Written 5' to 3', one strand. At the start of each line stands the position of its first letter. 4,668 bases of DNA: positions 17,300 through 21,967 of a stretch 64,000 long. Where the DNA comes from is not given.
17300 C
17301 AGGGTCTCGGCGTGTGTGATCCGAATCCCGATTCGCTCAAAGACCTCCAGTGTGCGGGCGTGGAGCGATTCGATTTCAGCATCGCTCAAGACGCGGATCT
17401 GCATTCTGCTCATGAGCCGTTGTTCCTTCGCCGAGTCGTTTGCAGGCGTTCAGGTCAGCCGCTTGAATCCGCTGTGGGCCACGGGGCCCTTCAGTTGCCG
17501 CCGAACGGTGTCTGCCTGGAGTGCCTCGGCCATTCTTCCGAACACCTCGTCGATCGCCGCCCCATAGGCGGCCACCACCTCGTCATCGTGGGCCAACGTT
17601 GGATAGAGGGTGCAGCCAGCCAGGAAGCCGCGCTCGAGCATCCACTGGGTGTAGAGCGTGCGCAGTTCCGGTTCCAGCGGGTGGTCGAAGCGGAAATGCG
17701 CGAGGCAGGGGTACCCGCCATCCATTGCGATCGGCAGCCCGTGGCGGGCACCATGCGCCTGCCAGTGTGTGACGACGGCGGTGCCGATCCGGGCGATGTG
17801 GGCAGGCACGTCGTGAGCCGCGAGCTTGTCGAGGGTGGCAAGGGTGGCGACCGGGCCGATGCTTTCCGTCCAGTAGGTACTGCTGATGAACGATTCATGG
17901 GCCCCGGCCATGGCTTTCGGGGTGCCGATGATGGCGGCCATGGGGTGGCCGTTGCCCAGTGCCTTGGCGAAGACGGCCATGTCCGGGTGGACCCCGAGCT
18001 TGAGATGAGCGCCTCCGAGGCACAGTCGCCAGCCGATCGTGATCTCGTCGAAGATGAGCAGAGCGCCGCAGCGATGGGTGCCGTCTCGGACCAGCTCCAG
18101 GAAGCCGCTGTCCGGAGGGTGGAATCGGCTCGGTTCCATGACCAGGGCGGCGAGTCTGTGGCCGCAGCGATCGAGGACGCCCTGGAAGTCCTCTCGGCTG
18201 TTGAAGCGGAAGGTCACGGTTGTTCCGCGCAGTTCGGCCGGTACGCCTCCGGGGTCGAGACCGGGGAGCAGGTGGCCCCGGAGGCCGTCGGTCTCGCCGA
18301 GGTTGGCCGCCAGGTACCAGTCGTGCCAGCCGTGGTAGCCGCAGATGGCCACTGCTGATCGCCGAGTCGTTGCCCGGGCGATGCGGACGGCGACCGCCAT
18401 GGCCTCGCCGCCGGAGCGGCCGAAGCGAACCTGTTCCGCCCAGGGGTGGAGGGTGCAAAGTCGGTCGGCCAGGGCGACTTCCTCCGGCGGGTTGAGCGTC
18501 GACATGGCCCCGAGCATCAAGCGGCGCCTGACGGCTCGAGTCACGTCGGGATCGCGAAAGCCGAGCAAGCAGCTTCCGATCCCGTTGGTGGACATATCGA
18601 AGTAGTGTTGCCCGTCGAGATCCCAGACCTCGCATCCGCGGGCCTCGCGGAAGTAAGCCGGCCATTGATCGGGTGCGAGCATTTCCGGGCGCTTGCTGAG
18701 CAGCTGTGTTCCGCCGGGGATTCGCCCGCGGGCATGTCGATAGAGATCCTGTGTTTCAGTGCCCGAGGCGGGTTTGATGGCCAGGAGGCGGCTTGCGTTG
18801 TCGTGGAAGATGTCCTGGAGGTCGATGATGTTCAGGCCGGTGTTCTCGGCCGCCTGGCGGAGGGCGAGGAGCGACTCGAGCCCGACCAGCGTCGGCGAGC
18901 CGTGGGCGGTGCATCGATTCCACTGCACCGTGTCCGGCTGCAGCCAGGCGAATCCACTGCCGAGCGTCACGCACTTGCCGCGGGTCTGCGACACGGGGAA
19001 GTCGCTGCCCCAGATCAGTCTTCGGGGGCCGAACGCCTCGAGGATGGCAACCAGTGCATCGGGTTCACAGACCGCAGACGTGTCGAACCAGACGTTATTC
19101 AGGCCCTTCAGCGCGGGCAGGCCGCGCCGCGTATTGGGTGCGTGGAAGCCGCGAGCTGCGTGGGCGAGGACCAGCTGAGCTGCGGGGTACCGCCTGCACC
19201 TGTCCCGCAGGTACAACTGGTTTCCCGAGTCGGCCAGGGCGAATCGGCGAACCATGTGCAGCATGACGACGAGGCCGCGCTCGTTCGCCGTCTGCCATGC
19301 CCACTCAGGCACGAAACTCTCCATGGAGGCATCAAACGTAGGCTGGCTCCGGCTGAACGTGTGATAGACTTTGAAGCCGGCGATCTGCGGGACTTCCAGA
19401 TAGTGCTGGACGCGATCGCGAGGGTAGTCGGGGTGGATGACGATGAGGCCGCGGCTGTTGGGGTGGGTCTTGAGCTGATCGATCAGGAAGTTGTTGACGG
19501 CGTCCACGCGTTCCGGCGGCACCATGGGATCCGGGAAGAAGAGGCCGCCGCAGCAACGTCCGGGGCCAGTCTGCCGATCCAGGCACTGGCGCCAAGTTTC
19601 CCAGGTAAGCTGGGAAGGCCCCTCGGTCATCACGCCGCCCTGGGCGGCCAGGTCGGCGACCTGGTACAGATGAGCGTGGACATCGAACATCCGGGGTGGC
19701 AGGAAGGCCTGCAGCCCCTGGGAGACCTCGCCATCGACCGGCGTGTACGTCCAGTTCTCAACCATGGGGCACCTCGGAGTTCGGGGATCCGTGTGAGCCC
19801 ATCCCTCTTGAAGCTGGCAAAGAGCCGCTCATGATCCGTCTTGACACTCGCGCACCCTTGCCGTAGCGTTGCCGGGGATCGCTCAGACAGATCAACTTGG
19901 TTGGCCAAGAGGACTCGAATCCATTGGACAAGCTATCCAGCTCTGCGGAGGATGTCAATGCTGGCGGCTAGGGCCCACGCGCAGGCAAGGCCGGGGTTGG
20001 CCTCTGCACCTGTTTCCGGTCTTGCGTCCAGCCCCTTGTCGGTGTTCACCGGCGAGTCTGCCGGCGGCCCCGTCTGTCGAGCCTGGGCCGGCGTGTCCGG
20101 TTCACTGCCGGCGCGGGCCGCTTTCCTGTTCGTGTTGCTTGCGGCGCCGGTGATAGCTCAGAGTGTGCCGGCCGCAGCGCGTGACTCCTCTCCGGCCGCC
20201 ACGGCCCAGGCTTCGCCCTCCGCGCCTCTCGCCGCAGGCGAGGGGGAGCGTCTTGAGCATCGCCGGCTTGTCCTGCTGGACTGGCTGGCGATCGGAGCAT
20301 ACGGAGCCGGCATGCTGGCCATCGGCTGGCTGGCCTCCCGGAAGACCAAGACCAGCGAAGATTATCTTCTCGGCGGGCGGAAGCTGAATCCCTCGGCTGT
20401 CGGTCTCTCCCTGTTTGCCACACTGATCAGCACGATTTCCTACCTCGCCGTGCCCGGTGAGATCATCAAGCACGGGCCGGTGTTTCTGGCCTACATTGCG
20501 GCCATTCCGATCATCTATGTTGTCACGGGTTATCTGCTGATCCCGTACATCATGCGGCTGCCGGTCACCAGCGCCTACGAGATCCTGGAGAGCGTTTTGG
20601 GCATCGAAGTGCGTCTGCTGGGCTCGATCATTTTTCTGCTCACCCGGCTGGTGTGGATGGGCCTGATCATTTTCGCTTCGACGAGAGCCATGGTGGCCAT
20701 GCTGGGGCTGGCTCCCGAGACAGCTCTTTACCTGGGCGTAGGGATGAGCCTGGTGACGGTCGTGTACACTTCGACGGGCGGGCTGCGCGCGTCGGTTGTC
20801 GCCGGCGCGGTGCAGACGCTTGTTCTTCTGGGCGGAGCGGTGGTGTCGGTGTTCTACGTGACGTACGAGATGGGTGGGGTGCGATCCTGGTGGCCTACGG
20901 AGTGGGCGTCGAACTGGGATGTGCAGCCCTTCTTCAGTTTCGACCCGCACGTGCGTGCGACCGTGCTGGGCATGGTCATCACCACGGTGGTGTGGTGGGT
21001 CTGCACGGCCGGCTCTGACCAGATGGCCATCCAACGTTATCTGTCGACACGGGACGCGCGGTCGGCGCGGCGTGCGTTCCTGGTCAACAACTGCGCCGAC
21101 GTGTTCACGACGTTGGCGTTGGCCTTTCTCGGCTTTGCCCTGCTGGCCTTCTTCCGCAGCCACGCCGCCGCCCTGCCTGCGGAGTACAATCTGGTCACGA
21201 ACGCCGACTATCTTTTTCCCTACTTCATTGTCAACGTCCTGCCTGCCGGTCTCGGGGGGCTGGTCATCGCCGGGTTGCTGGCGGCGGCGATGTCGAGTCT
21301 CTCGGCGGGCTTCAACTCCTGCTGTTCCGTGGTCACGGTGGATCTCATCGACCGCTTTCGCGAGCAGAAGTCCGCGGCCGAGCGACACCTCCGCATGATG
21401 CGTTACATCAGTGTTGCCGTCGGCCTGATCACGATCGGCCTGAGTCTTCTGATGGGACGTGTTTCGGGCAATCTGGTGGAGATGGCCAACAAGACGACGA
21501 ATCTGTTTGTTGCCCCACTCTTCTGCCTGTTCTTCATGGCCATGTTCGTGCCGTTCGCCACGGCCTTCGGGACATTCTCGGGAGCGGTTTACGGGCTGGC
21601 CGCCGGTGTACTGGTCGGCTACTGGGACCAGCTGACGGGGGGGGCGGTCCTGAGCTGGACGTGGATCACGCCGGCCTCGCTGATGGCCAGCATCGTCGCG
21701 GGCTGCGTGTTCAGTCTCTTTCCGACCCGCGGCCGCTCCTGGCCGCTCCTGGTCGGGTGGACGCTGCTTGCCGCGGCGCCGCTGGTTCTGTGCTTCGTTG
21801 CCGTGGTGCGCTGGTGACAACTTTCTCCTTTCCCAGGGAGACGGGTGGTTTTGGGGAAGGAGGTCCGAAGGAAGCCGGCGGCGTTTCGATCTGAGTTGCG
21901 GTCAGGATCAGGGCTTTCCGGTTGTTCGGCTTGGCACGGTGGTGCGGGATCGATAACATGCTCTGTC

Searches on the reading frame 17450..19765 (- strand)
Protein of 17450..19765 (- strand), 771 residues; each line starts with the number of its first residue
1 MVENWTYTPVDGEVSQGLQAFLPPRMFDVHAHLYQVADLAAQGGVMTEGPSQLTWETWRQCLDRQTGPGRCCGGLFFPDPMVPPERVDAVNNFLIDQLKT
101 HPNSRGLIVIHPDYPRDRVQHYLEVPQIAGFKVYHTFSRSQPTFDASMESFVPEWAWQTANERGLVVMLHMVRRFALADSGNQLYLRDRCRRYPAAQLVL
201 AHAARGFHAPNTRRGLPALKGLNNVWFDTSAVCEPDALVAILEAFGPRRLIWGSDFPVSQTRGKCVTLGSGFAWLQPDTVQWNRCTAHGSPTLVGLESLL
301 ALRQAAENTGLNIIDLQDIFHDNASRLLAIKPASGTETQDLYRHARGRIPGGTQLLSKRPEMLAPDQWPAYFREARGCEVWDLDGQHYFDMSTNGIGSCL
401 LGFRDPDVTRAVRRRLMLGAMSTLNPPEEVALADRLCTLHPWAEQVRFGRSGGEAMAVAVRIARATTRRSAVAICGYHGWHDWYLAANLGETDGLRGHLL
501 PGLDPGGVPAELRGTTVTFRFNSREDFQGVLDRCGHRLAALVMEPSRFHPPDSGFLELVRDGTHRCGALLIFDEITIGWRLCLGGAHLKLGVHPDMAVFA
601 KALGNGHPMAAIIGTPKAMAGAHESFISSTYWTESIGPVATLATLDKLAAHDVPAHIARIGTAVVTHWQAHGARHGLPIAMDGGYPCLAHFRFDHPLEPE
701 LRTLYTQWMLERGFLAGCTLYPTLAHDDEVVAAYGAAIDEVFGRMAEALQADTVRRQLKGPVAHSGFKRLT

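Call 40: search_protein_families(library=pfam, proteins=[window:17450-19765:-], max_evalue=0.001)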
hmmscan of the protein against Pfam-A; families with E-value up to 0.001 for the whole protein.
window:17450-19765:- (771 aa): 2 families
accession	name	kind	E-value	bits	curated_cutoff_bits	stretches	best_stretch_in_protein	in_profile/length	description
PF00202.27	Aminotran_3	-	7.9e-34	117.4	30.5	1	369-670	10-328/403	Aminotransferase class-III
PF04909.20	Amidohydro_2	-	8.6e-18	65.5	26.4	1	124-263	103-254/289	Amidohydrolase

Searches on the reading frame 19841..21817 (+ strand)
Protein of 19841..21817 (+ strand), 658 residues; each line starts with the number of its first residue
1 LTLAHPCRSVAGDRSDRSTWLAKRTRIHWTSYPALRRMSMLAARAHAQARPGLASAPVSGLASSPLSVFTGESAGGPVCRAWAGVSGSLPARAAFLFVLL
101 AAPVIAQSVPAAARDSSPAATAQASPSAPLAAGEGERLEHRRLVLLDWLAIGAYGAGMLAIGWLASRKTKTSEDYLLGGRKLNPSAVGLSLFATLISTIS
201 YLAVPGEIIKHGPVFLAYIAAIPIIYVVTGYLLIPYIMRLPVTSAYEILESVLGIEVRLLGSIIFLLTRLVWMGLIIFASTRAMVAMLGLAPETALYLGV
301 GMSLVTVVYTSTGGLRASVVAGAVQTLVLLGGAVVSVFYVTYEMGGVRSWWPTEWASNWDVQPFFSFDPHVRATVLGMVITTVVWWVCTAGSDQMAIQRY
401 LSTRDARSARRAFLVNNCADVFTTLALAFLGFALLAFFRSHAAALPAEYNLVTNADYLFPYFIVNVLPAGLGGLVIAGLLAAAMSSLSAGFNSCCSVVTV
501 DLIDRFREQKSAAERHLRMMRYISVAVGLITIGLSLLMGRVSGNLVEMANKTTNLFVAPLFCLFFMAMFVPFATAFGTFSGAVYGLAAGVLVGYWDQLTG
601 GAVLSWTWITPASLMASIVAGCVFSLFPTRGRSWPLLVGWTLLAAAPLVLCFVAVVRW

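Call 41: search_protein_families(library=pfam, proteins=[window:19841-21817:+], max_evalue=0.001)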
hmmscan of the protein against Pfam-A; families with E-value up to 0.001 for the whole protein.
window:19841-21817:+ (658 aa): 1 family
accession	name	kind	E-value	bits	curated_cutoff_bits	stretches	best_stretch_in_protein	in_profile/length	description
PF00474.23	SSF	-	1.6e-36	126.5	22.8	1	175-585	1-406/406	Sodium:solute symporter family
